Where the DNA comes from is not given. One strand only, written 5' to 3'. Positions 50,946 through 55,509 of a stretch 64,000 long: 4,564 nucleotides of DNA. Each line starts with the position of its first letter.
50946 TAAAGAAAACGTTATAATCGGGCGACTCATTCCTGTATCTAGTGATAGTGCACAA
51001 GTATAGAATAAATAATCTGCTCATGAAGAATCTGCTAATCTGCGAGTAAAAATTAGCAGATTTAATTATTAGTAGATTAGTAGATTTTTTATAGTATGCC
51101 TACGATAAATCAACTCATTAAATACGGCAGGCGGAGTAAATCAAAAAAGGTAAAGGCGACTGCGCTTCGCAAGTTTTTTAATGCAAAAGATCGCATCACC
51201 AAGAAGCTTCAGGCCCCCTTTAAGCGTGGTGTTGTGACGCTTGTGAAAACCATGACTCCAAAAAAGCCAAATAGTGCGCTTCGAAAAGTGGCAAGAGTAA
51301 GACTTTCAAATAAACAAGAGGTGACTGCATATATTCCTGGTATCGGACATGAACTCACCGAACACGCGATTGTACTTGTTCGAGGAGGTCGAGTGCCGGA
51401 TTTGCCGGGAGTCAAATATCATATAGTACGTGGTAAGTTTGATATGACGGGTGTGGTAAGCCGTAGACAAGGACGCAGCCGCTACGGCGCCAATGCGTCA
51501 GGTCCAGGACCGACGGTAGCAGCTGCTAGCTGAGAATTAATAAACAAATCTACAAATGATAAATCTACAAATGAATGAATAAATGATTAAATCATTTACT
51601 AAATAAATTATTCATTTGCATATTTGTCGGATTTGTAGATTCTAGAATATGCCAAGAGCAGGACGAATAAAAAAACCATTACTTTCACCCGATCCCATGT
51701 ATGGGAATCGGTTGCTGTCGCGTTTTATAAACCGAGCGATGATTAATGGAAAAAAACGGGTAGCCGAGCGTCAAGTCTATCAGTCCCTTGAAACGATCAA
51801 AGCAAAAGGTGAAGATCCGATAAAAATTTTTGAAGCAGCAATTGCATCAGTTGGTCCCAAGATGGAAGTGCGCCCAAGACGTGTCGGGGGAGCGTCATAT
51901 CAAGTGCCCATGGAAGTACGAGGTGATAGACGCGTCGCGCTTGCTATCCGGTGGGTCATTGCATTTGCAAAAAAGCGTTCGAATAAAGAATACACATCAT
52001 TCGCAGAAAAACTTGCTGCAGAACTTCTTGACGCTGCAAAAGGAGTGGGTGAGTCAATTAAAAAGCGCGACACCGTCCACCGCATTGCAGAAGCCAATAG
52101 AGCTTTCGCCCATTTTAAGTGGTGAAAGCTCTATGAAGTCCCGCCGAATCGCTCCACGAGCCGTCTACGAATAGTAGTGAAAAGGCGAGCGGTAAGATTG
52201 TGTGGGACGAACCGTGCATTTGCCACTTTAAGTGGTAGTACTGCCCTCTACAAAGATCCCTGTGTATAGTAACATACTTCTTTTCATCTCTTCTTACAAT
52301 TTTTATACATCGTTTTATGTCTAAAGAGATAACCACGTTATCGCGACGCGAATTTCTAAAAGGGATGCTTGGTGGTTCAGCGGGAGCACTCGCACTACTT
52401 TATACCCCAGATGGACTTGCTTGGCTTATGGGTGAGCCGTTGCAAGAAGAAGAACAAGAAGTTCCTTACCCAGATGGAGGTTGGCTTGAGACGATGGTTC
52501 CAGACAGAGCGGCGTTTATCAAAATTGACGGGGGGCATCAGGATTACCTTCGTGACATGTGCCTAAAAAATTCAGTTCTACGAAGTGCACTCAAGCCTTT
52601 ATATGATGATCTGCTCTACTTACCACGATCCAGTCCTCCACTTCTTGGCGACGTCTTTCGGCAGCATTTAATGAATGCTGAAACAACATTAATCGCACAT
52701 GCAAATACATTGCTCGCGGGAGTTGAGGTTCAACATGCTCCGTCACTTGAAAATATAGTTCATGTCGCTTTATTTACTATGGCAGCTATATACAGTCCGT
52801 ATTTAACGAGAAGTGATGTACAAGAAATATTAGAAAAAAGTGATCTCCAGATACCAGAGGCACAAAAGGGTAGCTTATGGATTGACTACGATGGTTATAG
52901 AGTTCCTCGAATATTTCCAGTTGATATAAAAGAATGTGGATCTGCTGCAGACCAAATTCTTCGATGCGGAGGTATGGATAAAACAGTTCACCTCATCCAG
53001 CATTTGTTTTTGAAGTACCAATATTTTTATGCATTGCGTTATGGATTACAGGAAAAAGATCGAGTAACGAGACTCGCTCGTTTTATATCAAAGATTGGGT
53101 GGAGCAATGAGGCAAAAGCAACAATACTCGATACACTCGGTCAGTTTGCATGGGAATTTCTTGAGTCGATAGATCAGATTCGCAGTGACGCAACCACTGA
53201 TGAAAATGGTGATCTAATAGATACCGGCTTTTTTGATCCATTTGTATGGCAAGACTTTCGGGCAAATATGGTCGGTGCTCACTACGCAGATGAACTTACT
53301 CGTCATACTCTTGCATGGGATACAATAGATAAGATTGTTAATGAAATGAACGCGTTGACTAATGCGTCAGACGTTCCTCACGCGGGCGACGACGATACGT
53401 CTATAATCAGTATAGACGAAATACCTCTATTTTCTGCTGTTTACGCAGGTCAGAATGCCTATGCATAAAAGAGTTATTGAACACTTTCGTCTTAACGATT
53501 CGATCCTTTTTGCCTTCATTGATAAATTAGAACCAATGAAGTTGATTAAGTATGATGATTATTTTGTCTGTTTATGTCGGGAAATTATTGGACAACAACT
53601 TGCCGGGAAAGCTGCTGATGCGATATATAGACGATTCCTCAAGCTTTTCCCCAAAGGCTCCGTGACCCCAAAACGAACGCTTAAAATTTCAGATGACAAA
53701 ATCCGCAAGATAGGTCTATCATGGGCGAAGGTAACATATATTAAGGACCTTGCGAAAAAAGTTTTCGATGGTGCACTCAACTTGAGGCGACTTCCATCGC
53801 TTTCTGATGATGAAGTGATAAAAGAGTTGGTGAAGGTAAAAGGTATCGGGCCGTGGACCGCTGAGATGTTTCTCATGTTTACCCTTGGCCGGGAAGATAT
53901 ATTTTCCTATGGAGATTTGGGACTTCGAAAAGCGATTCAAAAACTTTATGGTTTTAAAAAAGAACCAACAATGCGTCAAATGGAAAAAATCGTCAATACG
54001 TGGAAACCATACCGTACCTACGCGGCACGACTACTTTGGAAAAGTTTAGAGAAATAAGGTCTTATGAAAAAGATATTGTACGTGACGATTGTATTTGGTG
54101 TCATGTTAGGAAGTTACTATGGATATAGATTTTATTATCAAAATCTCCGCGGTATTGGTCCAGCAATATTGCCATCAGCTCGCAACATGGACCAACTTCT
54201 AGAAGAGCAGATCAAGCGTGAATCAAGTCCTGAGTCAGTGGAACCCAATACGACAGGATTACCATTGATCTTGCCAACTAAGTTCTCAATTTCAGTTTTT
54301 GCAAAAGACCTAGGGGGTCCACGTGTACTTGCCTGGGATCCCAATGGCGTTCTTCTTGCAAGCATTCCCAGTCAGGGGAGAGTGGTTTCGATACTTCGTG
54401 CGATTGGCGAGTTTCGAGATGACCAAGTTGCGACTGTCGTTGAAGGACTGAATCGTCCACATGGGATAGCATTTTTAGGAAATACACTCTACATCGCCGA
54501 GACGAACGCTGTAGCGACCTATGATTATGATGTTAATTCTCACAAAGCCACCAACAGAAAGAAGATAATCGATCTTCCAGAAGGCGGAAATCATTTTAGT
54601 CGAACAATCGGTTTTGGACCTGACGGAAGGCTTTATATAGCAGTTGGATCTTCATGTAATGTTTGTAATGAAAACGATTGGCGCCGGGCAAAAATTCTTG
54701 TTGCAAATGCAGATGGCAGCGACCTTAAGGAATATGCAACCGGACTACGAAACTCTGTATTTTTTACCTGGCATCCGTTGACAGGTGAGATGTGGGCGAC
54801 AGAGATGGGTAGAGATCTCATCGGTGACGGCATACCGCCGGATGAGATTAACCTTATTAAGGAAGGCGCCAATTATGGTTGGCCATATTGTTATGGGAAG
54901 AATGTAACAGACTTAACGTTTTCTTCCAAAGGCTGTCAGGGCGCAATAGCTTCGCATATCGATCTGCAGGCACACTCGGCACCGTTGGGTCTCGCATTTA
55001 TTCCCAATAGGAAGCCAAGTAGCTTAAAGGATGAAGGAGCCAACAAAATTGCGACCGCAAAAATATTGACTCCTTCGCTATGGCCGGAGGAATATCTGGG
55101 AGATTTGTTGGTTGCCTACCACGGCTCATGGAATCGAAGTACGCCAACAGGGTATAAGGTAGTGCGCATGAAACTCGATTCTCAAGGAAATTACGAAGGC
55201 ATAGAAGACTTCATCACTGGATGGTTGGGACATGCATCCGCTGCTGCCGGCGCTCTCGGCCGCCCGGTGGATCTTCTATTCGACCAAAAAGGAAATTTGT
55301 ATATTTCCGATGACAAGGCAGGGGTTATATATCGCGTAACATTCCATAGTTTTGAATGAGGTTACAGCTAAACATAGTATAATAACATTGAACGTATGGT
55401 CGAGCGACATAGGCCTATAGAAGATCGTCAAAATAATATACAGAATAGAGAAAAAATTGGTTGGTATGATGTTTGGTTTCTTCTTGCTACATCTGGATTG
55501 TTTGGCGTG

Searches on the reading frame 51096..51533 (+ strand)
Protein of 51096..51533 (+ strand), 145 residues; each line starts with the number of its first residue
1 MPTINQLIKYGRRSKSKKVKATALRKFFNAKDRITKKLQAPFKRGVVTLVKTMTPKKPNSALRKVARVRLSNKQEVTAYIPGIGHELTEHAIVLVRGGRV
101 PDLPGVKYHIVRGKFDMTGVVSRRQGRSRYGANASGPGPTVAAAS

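Call 7: search_protein_families(library=pfam, proteins=[window:51096-51533:+], max_evalue=0.001)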
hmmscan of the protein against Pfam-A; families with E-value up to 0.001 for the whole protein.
window:51096-51533:+ (145 aa): 1 family
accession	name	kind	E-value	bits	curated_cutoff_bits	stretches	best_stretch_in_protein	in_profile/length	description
PF00164.32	Ribosom_S12_S23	-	2.2e-33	114.7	22.3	1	39-129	10-104/110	Ribosomal protein S12/S23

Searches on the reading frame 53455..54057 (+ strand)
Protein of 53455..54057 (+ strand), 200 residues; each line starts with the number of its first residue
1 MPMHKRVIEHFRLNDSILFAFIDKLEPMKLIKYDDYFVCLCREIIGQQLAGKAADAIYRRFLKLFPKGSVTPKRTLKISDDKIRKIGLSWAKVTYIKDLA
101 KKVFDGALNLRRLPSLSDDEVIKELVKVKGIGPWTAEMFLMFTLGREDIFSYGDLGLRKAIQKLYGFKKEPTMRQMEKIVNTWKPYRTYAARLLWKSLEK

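Call 71: search_protein_families(library=pfam, proteins=[window:53455-54057:+], max_evalue=0.001)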
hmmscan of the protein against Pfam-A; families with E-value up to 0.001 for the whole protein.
window:53455-54057:+ (200 aa): 1 family
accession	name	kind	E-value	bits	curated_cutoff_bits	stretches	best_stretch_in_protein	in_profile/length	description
PF00730.31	HhH-GPD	-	3.4e-16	59.9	26.2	1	42-183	2-106/108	HhH-GPD superfamily base excision DNA repair protein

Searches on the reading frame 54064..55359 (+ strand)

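Call 71: search_protein_families(library=pfam, proteins=[window:54064-55359:+], max_evalue=0.001)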
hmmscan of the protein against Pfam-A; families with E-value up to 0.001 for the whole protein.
window:54064-55359:+ (431 aa): 4 families
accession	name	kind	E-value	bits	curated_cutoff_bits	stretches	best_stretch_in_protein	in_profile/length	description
PF07995.17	GSDH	-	8.4e-17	61.9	25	1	146-311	80-259/332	Glucose / Sorbosone dehydrogenase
PF22807.2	TrAA12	-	4.9e-05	22.3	30.9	0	350-424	298-377/463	TrAA12-like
PF23500.1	DUF7133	-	0.00079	19.3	27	0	119-201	73-157/385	Domain of unknown function (DUF7133)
PF01436.27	NHL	-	0.0009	19.6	20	0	129-148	1-21/28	NHL repeat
